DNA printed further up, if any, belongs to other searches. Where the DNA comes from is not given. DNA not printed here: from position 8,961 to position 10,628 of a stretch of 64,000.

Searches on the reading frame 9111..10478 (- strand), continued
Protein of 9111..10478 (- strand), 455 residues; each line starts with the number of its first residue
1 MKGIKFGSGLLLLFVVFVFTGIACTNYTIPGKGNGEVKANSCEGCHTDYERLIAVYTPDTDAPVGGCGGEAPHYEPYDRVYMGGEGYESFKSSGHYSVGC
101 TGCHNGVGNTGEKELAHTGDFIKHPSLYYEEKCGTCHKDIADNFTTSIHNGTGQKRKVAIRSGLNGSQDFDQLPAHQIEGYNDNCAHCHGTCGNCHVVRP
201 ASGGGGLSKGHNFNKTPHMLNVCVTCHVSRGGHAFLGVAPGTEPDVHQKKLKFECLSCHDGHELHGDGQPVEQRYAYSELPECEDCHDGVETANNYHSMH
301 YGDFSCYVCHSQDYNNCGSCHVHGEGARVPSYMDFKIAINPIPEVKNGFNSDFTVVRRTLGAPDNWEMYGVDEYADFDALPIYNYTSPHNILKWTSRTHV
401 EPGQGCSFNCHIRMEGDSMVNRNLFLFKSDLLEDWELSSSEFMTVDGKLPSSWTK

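Call 57: search_solved_structures(query=A1, max_evalue=10, show_alignments=3)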
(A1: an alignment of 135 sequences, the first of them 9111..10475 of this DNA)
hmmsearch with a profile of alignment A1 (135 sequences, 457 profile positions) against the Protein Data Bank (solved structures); distinct sequences matched with E-value up to 10: 18.
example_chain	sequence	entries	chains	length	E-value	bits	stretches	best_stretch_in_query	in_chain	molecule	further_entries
1sp3_A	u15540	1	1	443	0.00043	22.5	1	183-314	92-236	cytochrome c, putative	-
1kwj_A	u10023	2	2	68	0.031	16.3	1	88-141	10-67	cytochrome c7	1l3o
3bng_A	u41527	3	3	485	0.034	16.2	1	89-152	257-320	Cytochrome c-552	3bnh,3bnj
1ehj_A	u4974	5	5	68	0.047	15.7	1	88-141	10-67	CYTOCHROME C7 | CYTOCHROME C551.5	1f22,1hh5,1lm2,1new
5ze8_A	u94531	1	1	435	0.049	15.7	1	132-156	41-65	cytochrome c552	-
1fs7_A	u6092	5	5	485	0.05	15.6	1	89-152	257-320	CYTOCHROME C NITRITE REDUCTASE | Cytochrome c-552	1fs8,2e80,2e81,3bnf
1fs9_A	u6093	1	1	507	0.056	15.5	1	89-152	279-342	CYTOCHROME C NITRITE REDUCTASE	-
1qdb_A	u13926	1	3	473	0.11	14.5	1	88-156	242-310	CYTOCHROME C NITRITE REDUCTASE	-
6hr0_A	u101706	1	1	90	0.16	14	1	268-328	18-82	Cytochrome C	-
1m1p_A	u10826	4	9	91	0.29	13.1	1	283-329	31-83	Small tetraheme cytochrome c | Periplasmic tetraheme cytochrome c CctA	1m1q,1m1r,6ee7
9wt9_A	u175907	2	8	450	0.29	13.1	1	130-193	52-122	Cytochrome c,Multiheme cytochrome c selenoprotein mutant (MccSep U325A) | Cytochrome c,Multiheme cytochrome c selenoprotein (MccSep)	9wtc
9wt8_A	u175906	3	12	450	0.29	13.1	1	130-193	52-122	Cytochrome c,Multiheme cytochrome c selenoprotein (MccSep)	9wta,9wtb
28pb_A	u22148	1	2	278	0.42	12.6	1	91-158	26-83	Cytochrome c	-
3pmq_A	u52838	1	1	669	0.56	12.2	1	222-339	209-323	Decaheme cytochrome c MtrF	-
1bvb_A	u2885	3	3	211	1.3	11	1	21-76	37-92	CYTOCHROME C-554 | CYTOCHROME C554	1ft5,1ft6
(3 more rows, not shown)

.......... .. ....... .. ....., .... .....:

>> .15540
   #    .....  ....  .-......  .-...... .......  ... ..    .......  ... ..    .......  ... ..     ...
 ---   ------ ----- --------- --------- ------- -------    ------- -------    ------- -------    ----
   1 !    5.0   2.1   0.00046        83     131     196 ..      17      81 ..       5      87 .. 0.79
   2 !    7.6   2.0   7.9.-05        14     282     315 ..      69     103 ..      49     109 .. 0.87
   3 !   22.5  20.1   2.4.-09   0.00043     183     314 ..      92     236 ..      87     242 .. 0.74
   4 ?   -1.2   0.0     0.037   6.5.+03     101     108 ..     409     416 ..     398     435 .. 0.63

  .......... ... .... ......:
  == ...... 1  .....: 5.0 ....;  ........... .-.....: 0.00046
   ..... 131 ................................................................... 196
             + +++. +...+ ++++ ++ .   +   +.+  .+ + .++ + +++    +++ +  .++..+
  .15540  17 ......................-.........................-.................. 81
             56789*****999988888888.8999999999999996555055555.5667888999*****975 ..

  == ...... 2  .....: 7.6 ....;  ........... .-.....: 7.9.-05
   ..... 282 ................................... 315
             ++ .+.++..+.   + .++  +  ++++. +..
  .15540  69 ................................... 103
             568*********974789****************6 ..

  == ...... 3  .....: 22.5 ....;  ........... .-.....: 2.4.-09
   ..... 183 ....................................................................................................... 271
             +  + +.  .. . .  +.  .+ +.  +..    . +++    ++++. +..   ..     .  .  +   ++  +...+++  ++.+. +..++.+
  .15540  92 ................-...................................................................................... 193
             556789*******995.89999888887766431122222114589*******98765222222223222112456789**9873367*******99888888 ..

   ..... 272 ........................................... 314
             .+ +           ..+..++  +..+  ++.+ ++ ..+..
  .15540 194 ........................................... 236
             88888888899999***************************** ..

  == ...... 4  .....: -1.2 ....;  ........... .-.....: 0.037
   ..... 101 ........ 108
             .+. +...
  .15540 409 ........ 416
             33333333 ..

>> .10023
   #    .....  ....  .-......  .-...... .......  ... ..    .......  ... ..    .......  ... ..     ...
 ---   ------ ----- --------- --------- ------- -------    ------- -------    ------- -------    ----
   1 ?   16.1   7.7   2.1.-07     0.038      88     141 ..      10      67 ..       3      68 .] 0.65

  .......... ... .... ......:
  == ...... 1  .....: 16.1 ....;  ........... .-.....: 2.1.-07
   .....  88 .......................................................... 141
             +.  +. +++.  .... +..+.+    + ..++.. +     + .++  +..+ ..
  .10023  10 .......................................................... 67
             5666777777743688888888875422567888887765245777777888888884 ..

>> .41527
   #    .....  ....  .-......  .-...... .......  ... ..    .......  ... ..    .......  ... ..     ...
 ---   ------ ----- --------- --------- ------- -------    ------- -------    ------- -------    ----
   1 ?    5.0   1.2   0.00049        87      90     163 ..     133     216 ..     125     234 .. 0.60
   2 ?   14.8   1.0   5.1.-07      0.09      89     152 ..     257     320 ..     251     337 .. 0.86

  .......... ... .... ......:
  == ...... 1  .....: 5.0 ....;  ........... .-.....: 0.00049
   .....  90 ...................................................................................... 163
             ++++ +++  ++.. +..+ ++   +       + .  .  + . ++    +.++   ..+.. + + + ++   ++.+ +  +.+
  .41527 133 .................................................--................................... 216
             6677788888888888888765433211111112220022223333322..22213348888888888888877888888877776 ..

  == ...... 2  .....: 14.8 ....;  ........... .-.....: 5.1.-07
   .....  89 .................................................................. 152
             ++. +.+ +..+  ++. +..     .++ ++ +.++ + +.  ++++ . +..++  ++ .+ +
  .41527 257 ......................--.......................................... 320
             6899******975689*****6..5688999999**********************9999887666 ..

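Call 67: find_encoding_contigs(protein=P0275, flank=6000, max_places=2)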
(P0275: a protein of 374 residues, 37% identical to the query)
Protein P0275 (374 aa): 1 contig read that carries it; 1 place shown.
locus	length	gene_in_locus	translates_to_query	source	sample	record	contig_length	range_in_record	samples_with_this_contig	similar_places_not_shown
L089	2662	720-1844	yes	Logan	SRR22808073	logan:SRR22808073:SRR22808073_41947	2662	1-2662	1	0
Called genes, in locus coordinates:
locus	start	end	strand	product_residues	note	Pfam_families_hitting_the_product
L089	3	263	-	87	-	?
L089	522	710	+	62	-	-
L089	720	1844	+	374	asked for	PF14522:Cytochrome_C7 (faint), PF14537:Cytochrom_c3_2 (faint)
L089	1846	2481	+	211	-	PF00581:Rhodanese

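Call 68: find_encoding_contigs(protein=P0279, flank=6000, max_places=2)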
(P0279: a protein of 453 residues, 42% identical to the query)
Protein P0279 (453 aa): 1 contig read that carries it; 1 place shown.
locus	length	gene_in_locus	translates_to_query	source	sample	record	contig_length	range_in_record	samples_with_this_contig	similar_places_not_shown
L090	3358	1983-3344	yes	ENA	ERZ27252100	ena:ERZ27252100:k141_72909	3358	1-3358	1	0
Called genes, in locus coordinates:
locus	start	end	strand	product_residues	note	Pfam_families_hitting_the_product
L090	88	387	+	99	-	PF04143:Sulf_transp (weak)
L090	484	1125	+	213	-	PF00581:Rhodanese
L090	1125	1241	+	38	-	-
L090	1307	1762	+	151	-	PF13411:MerR_1, PF00376:MerR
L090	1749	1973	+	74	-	-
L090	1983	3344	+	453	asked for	PF22113:Mtrc-MtrF_II-IV_dom (faint)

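Call 69: find_encoding_contigs(protein=P0305, flank=6000, max_places=2)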
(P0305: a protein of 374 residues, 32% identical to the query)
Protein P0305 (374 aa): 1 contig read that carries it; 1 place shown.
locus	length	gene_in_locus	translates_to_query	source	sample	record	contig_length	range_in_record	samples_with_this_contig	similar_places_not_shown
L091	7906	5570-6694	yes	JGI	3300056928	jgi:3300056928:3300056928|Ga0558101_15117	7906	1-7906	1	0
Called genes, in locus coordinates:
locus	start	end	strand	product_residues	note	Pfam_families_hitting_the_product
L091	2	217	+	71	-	?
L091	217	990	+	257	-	PF00588:SpoU_methylase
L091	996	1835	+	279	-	PF01557:FAA_hydrolase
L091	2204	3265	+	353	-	PF03372:Exo_endo_phos, PF19580:Exo_endo_phos_3 (weak)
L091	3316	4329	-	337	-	PF02450:LCAT (weak), PF24096:DUF7379 (faint)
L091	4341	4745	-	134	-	-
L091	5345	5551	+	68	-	-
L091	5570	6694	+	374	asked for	PF14522:Cytochrome_C7 (faint), PF14537:Cytochrom_c3_2 (faint)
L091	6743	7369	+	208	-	PF00581:Rhodanese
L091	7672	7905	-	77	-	?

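Call 70: find_encoding_contigs(protein=P0320, flank=6000, max_places=2)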
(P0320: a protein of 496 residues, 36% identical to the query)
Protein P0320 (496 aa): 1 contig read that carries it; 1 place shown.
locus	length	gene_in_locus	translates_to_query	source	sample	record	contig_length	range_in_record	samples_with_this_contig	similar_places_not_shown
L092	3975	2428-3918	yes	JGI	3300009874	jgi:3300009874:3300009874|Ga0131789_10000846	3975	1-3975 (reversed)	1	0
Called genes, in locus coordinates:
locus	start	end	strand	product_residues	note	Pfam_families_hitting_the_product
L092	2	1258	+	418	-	?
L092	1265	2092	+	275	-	PF01578:Cytochrom_C_asm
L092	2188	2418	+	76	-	-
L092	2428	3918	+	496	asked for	PF14537:Cytochrom_c3_2 (faint), PF14522:Cytochrome_C7 (faint)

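Call 72: search_protein_families(library=pfam, proteins=[P0288, P0291, P0321, P0339, P0280, P0340, P0304, P0319, P0247, P0286], max_evalue=0.0001)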
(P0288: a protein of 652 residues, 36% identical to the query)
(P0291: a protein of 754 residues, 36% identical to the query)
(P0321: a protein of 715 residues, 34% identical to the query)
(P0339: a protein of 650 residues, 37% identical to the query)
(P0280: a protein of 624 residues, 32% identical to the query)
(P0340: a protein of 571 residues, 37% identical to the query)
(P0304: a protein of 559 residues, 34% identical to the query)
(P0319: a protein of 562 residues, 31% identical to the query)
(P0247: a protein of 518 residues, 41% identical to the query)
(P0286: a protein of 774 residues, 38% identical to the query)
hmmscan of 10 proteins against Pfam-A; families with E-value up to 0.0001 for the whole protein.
P0288 (652 aa): 4 families
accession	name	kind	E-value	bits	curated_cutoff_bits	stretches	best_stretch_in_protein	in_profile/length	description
PF00581.25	Rhodanese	-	2e-34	118.5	22.2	2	388-501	1-101/102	Rhodanese-like domain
PF14522.11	Cytochrome_C7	-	2.4e-09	37.3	24.8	0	171-238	6-67/67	Cytochrome c7 and related cytochrome c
PF13435.11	Cytochrome_C554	-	6.4e-06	27.5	20.8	0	199-238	41-84/84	Cytochrome c554 and c-prime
PF14537.11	Cytochrom_c3_2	-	1.5e-05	25.8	25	0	175-249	3-79/79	Cytochrome c3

P0291 (754 aa): 5 families
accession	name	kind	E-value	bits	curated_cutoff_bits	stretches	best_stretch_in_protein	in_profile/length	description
PF14537.11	Cytochrom_c3_2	-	4.4e-16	59.6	25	0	513-576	5-66/79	Cytochrome c3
PF14522.11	Cytochrome_C7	-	1.4e-12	47.7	24.8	0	562-617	8-67/67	Cytochrome c7 and related cytochrome c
PF22113.1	Mtrc-MtrF_II-IV_dom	-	8.6e-11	42.1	30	0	428-524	80-166/176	Outer membrane cytochrome MtrC/MtrF-like, domains II/IV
PF13435.11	Cytochrome_C554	-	4.4e-07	31.2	20.8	1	478-544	1-84/84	Cytochrome c554 and c-prime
PF02085.21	Cytochrom_CIII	-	1.7e-06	28.8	22.9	0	514-597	30-101/101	Class III cytochrome C family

P0321 (715 aa): 2 families
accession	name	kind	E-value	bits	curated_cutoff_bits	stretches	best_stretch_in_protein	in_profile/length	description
PF00581.25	Rhodanese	-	1e-37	129.1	22.2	2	456-566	2-101/102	Rhodanese-like domain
PF14522.11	Cytochrome_C7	-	2.1e-06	27.9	24.8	0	215-261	12-57/67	Cytochrome c7 and related cytochrome c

P0339 (650 aa): 5 families
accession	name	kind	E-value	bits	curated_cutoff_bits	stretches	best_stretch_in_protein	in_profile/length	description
PF14522.11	Cytochrome_C7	-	1.5e-13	50.8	24.8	0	380-446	14-66/67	Cytochrome c7 and related cytochrome c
PF13435.11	Cytochrome_C554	-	3.4e-09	38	20.8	1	381-447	1-84/84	Cytochrome c554 and c-prime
PF22113.1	Mtrc-MtrF_II-IV_dom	-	4.2e-07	30.1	30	0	15-149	28-169/176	Outer membrane cytochrome MtrC/MtrF-like, domains II/IV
PF14537.11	Cytochrom_c3_2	-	3.6e-06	27.8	25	0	70-148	8-69/79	Cytochrome c3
PF04886.17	PT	-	2.5e-05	24.1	26.2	1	334-365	4-35/36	PT disordered repeat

P0280 (624 aa): 4 families
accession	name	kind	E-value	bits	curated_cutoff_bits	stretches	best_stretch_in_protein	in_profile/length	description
PF22113.1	Mtrc-MtrF_II-IV_dom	-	6.5e-12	45.8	30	1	47-149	78-164/176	Outer membrane cytochrome MtrC/MtrF-like, domains II/IV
PF14522.11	Cytochrome_C7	-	7e-12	45.4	24.8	0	400-488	12-67/67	Cytochrome c7 and related cytochrome c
PF14537.11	Cytochrom_c3_2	-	6.9e-08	33.3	25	0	255-320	3-78/79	Cytochrome c3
PF13435.11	Cytochrome_C554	-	1.5e-07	32.7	20.8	1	556-620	2-83/84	Cytochrome c554 and c-prime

P0340 (571 aa): 1 family
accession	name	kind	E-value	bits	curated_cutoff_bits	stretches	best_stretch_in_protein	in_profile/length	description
PF14522.11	Cytochrome_C7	-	1.9e-09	37.6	24.8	0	76-173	13-67/67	Cytochrome c7 and related cytochrome c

P0304 (559 aa): 3 families
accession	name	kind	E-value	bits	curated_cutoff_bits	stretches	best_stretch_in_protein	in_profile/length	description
PF13620.12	CarboxypepD_reg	-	4.4e-12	46.6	32.3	1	48-130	2-81/82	Carboxypeptidase regulatory-like domain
PF14522.11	Cytochrome_C7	-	8.8e-12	45.1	24.8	0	343-417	6-66/67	Cytochrome c7 and related cytochrome c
PF13715.12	CarbopepD_reg_2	-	9.7e-06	26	32.2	1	49-127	2-73/88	CarboxypepD_reg-like domain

P0319 (562 aa): 8 families
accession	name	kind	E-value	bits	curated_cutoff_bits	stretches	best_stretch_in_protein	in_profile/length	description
PF14522.11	Cytochrome_C7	-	5.3e-16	58.6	24.8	0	153-254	9-67/67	Cytochrome c7 and related cytochrome c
PF03264.19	Cytochrom_NNT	-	1.5e-11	44.8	24.1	1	16-166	12-167/174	NapC/NirT cytochrome c family, N-terminal region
PF22113.1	Mtrc-MtrF_II-IV_dom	-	2.4e-11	43.9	30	0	155-343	5-166/176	Outer membrane cytochrome MtrC/MtrF-like, domains II/IV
PF14537.11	Cytochrom_c3_2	-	1.4e-10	41.9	25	0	124-191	2-62/79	Cytochrome c3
PF13435.11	Cytochrome_C554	-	2.7e-08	35.1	20.8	0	249-305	2-58/84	Cytochrome c554 and c-prime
PF09699.15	Paired_CXXCH_1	-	9.5e-07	28.8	20.6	0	130-164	8-37/41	Doubled CXXCH motif (Paired_CXXCH_1)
PF02085.21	Cytochrom_CIII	-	2.1e-05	25.2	22.9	0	109-168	30-87/101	Class III cytochrome C family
PF22678.1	Cytochrom_c_NrfB-like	-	7.5e-05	23.6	27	0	387-430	27-68/89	Cytochrome c-type protein NrfB-like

P0247 (518 aa): 3 families
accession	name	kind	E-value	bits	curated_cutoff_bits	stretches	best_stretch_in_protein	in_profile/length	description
PF14522.11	Cytochrome_C7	-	1e-12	48.1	24.8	0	22-54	35-67/67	Cytochrome c7 and related cytochrome c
PF14537.11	Cytochrom_c3_2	-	4.4e-07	30.7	25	0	102-137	2-37/79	Cytochrome c3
PF22113.1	Mtrc-MtrF_II-IV_dom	-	1.6e-06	28.2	30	0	108-287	8-166/176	Outer membrane cytochrome MtrC/MtrF-like, domains II/IV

P0286 (774 aa): 4 families
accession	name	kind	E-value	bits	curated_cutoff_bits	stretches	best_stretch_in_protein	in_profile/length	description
PF14522.11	Cytochrome_C7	-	5.7e-17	61.7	24.8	0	503-573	13-67/67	Cytochrome c7 and related cytochrome c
PF14537.11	Cytochrom_c3_2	-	1.8e-15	57.6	25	0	37-138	6-78/79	Cytochrome c3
PF22113.1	Mtrc-MtrF_II-IV_dom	-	3e-13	50.1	30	1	379-547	28-167/176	Outer membrane cytochrome MtrC/MtrF-like, domains II/IV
PF02085.21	Cytochrom_CIII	-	3.1e-06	27.9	22.9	0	117-175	30-88/101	Class III cytochrome C family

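Call 77: search_protein_families(library=ncbifam, alignment_id=A2, max_evalue=0.01)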
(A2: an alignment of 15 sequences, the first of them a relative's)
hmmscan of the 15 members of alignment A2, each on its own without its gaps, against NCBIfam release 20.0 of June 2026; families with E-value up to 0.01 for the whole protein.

A. member 1, P0250 (376 aa): 1 family
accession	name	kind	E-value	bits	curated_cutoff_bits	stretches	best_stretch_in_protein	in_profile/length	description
NF040943.1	cytoc3_ExtM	equivalog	9.1e-06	24.2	800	1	166-218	258-303/599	selenite/tellurite reduction operon c-type cytochrome ExtM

B. families by the number of members that match (of 15 scanned): 15 families
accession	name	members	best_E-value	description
NF040943.1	cytoc3_ExtM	11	8.7e-14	selenite/tellurite reduction operon c-type cytochrome ExtM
TIGR03508.1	decahem_SO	7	3e-15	DmsE family decaheme c-type cytochrome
NF045713.1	CxxCH_16_HmcA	6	2.7e-07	sulfate respiration complex hexadecaheme cytochrome HmcA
NF041028.1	decahem_GSU2203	5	2.5e-09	GSU2203 family decaheme c-type cytochrome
TIGR04315.1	octaheme_Shew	4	5.7e-10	tetrathionate reductase family octaheme c-type cytochrome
TIGR03507.1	decahem_SO1788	3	1.6e-08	OmcA/MtrC family decaheme c-type cytochrome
NF008659.0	PRK11659.1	2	5.5e-06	cytochrome c nitrite reductase pentaheme subunit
TIGR04257.1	nanowire_3heme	2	0.00012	c(7)-type cytochrome triheme domain-containing protein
TIGR01905.1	paired_CXXCH_1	1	0.00015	doubled CXXCH domain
NF040968.1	FeS_ExtO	1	0.00017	selenite/tellurite reduction operon b-type cytochrome iron-sulfur cluster-binding subunit ExtO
NF040967.1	cytc_ExtN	1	0.00018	selenite/tellurite reduction operon c-type cytochrome ExtN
NF047727.1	4hemeCytCCctA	1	0.0013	tetraheme c-type cytochrome CctA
NF040886.1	cyt_C_like_Sec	1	0.0026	multiheme c-type cytochrome (seleno)protein ExtKL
NF041198.1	UshA_like_PCGU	1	0.0064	UshA-like (seleno)protein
TIGR03152.1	cyto_c552_HCOOH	1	0.0086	ammonia-forming nitrite reductase cytochrome c552 subunit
